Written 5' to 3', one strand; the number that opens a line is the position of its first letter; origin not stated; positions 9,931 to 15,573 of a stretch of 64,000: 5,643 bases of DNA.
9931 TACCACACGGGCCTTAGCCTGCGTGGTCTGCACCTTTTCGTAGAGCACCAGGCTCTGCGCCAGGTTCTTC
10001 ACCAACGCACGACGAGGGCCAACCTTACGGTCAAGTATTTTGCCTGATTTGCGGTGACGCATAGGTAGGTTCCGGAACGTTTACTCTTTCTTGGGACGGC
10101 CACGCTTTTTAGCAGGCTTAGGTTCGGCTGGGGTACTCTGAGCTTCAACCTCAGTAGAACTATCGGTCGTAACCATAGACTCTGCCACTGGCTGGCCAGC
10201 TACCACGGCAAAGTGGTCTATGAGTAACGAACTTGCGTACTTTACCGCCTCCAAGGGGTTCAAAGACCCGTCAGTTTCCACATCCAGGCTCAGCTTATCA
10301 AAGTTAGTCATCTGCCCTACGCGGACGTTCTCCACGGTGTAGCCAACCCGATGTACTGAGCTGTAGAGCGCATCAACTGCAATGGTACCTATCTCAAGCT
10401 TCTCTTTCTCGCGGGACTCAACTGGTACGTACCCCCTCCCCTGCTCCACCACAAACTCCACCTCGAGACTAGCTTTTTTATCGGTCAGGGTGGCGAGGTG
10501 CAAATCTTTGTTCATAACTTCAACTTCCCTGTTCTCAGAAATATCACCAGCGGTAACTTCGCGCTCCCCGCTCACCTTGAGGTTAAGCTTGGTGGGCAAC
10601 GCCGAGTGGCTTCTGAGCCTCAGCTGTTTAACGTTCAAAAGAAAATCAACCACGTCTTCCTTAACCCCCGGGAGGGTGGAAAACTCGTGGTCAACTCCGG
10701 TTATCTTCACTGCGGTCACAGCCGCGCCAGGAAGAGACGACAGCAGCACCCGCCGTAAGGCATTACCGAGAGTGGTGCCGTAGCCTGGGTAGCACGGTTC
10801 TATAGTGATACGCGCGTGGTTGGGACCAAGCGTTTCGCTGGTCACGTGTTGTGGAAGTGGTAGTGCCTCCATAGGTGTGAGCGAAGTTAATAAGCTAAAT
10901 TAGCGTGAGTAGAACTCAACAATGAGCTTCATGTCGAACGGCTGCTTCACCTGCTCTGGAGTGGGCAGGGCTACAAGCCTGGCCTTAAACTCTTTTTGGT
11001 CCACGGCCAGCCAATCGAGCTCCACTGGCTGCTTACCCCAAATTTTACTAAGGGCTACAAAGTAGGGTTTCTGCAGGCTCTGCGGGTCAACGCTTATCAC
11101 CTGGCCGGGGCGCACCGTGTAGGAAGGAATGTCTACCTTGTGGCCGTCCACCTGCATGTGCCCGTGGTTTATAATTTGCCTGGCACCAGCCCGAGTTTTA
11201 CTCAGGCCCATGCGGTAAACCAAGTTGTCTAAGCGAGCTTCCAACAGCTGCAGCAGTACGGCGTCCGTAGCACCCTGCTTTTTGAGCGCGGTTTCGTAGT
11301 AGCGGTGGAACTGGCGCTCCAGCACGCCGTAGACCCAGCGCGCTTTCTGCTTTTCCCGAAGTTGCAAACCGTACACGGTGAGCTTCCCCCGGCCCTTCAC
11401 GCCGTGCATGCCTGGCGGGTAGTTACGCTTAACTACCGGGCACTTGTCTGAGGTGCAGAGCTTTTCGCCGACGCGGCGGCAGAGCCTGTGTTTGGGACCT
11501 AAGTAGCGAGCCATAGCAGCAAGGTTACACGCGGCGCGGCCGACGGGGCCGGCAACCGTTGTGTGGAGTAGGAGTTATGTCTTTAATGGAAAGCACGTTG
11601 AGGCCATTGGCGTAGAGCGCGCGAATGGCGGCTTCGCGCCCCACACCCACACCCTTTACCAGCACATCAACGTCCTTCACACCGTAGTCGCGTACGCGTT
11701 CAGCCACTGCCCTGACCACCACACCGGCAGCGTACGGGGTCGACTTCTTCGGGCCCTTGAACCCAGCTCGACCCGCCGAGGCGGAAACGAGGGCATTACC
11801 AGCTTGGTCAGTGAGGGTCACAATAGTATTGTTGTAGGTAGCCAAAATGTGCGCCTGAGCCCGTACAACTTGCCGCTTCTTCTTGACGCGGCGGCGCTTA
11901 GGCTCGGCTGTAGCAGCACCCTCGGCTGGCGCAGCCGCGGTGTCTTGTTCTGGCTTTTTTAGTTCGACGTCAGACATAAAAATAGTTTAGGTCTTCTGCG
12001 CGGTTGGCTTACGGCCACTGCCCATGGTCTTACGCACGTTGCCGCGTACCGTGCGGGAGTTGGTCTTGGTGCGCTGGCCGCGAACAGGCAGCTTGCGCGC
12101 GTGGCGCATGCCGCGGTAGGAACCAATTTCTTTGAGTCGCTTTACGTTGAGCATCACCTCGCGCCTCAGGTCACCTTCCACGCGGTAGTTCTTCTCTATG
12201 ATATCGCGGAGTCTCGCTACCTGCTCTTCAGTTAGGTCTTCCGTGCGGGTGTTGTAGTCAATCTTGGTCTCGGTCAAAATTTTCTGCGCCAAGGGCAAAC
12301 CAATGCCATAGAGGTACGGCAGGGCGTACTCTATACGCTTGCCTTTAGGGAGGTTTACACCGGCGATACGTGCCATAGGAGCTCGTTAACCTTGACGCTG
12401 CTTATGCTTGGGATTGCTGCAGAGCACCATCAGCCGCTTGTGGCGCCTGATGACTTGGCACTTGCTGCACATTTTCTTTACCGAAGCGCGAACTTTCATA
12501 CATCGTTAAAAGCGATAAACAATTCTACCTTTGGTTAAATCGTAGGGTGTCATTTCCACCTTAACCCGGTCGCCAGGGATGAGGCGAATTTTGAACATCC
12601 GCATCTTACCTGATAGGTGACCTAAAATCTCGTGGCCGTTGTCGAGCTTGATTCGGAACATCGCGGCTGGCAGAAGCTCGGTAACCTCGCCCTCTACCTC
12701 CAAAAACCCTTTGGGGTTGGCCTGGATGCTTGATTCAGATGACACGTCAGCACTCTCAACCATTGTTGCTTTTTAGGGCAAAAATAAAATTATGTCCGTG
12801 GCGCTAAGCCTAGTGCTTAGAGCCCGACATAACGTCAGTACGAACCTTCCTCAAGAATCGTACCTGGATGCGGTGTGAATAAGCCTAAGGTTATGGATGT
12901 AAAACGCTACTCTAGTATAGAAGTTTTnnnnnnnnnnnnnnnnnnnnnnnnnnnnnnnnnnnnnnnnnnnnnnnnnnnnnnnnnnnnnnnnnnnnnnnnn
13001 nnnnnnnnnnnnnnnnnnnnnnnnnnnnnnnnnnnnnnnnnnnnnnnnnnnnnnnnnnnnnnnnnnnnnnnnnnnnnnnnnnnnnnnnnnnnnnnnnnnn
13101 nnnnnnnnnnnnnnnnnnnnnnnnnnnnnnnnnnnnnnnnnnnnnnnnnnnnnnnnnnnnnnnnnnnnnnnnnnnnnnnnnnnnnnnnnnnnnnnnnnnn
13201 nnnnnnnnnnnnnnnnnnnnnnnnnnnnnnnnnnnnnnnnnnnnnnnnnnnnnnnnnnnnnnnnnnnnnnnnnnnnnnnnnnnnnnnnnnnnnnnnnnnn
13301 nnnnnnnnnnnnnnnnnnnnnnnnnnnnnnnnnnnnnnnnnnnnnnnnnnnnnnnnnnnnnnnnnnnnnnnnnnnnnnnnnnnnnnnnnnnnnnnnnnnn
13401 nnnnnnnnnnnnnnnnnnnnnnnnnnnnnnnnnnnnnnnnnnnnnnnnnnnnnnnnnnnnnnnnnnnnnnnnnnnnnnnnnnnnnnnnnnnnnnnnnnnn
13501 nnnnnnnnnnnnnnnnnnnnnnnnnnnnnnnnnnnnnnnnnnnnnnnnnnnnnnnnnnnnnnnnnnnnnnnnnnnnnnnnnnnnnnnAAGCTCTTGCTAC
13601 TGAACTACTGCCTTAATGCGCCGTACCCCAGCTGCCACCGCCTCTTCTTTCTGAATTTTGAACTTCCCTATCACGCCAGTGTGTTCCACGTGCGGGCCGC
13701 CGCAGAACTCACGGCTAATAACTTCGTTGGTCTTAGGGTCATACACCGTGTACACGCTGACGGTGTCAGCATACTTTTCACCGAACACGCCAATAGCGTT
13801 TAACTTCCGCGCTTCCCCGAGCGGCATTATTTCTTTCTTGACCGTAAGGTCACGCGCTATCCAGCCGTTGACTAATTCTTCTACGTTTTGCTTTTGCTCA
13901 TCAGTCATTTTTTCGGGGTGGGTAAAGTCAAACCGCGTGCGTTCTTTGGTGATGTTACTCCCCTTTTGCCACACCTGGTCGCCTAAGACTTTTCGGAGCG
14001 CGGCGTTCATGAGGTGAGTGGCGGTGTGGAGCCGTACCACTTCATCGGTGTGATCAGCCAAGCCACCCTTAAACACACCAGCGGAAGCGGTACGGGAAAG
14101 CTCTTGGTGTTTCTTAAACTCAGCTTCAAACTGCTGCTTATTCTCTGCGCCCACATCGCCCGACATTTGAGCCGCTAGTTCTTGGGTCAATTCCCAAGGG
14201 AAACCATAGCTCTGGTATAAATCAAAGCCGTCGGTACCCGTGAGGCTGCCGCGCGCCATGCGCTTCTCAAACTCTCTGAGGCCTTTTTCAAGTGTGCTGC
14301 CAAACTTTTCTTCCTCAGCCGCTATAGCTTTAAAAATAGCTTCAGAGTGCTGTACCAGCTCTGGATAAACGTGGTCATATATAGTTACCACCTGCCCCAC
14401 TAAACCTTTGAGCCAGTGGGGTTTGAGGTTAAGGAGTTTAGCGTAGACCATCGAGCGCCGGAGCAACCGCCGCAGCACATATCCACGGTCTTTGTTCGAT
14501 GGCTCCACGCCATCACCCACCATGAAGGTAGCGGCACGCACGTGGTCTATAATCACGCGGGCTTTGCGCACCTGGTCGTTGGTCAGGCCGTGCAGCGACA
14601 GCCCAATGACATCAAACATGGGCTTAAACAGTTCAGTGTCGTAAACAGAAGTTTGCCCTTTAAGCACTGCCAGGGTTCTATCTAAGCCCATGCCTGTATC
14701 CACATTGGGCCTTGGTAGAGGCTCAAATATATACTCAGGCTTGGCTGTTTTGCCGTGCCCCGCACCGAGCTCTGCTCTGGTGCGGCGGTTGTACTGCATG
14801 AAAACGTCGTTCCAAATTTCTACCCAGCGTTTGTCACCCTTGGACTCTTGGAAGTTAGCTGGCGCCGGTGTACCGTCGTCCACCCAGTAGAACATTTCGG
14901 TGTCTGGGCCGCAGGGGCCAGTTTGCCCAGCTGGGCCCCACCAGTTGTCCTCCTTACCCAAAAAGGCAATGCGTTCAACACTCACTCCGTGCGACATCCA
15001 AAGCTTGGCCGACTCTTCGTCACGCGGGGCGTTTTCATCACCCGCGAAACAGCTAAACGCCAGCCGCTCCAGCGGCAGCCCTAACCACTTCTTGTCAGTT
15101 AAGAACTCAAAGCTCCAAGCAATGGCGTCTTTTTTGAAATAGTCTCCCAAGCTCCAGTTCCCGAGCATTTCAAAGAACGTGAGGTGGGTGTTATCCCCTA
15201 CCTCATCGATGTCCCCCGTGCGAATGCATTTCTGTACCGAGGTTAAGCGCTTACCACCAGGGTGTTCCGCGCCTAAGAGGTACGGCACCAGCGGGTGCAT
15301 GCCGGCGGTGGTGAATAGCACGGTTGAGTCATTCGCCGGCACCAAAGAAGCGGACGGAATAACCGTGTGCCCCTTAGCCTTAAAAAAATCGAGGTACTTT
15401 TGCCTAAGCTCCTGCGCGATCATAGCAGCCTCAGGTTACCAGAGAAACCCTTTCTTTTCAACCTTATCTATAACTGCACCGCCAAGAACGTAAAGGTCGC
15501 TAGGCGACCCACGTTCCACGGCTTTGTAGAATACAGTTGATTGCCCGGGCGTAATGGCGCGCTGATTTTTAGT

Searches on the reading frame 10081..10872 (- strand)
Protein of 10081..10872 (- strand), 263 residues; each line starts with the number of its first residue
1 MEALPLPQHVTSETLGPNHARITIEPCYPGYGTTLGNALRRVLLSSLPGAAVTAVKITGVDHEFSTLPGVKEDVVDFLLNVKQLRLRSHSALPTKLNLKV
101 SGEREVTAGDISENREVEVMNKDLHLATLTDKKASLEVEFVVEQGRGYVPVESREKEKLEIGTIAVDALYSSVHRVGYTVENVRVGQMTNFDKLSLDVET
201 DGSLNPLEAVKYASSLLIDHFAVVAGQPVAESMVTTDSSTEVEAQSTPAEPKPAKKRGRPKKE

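Call 11: search_protein_families(library=pfam, proteins=[window:10081-10872:-], max_evalue=0.001)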
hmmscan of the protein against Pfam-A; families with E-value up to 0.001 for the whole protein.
window:10081-10872:- (263 aa): 2 families
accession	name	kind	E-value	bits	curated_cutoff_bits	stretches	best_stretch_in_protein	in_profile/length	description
PF01000.31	RNA_pol_A_bac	-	5.5e-33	114.1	33.9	1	55-171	1-119/119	RNA polymerase Rpb3/RpoA insert domain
PF01193.29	RNA_pol_L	-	1.6e-22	79.5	24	1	25-221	1-74/74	RNA polymerase Rpb3/Rpb11 dimerisation domain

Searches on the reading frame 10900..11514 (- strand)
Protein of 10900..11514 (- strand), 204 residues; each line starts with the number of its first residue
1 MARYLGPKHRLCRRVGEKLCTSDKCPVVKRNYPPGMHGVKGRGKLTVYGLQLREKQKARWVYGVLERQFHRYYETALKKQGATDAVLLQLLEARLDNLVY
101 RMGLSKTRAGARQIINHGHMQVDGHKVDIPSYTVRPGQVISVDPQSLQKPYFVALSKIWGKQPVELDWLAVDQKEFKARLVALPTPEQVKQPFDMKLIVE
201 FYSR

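Call 11: search_protein_families(library=pfam, proteins=[window:10900-11514:-], max_evalue=0.001)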
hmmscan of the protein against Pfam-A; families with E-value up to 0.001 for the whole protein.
window:10900-11514:- (204 aa): 2 families
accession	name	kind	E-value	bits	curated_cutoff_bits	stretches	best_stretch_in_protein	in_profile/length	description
PF00163.24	Ribosomal_S4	-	4.9e-29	101.3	23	1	3-92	1-95/95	Ribosomal protein S4/S9 N-terminal domain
PF01479.30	S4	-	1.6e-17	63.4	22.8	1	94-140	2-48/48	S4 domain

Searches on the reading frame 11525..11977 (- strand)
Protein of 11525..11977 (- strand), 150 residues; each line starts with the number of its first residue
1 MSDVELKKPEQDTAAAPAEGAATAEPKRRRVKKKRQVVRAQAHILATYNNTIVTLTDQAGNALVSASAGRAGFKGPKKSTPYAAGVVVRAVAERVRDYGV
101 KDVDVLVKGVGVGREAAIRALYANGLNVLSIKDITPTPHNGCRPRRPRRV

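Call 11: search_protein_families(library=pfam, proteins=[window:11525-11977:-], max_evalue=0.001)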
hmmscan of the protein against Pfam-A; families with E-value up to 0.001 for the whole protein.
window:11525-11977:- (150 aa): 1 family
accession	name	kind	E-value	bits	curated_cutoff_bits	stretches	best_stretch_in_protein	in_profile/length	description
PF00411.24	Ribosomal_S11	-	1.3e-38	132.2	25.1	1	42-149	3-110/110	Ribosomal protein S11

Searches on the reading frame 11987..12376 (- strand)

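Call 11: search_protein_families(library=pfam, proteins=[window:11987-12376:-], max_evalue=0.001)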
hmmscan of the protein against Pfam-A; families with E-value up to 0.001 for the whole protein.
window:11987-12376:- (129 aa): 1 family
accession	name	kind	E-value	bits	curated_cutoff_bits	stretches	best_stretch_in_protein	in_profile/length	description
PF00416.27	Ribosomal_S13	-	8.4e-32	110.7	31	1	3-109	1-128/128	Ribosomal protein S13/S18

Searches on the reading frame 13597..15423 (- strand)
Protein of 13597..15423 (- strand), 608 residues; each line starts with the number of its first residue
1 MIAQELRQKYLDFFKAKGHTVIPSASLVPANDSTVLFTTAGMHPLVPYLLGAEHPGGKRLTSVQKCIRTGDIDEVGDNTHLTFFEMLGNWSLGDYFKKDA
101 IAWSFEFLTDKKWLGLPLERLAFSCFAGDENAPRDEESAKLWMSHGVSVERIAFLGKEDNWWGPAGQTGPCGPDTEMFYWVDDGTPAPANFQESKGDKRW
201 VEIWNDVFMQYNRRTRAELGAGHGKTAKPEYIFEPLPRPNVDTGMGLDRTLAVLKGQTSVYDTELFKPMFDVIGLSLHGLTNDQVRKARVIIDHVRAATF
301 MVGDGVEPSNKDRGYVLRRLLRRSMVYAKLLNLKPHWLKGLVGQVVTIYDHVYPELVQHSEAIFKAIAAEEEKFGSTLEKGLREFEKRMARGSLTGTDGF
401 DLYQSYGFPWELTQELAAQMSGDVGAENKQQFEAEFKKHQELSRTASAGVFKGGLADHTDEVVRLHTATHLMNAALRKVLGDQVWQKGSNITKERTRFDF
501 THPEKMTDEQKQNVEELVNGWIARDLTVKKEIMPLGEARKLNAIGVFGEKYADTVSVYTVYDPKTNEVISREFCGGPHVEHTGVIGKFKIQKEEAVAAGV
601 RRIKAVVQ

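Call 11: search_protein_families(library=pfam, proteins=[window:13597-15423:-], max_evalue=0.001)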
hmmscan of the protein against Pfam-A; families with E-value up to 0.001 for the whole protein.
window:13597-15423:- (608 aa): 2 families
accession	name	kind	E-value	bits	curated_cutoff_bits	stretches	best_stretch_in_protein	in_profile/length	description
PF01411.24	tRNA-synt_2c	-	8.1e-127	424.5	30.3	1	5-451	1-436/552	tRNA synthetases class II (A)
PF07973.19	tRNA_SAD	-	5.2e-15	55.6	24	1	555-603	1-43/44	Threonyl and Alanyl tRNA synthetase second additional domain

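Call 39: search_protein_families(library=ncbifam, proteins=[P0003], max_evalue=0.01)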
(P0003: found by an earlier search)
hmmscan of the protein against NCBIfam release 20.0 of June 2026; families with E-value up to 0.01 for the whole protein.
P0003 (311 aa): 7 families
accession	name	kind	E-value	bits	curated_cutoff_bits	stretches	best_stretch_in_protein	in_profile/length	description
NF058671.1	sortase_SrtD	exception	1.1e-10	41.5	140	1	171-308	65-186/187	class D sortase, LPxTATN-specific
NF033746.1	class_D_sortase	subfamily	2.1e-10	40.6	165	1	171-310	11-134/135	class D sortase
NF033747.1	class_E_sortase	subfamily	2.2e-08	34.2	160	1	163-310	64-206/211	class E sortase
TIGR01076.1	sortase_fam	subfamily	2.2e-08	34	39.35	1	197-308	21-126/136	sortase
NF033745.1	class_C_sortase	subfamily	5.6e-08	32.8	160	1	196-308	113-219/220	class C sortase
NF033748.1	class_F_sortase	subfamily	3.9e-06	26.6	166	1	168-275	9-114/155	class F sortase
TIGR03784.1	marine_sortase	equivalog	0.00025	20.7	158.25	1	234-298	99-161/174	class GN sortase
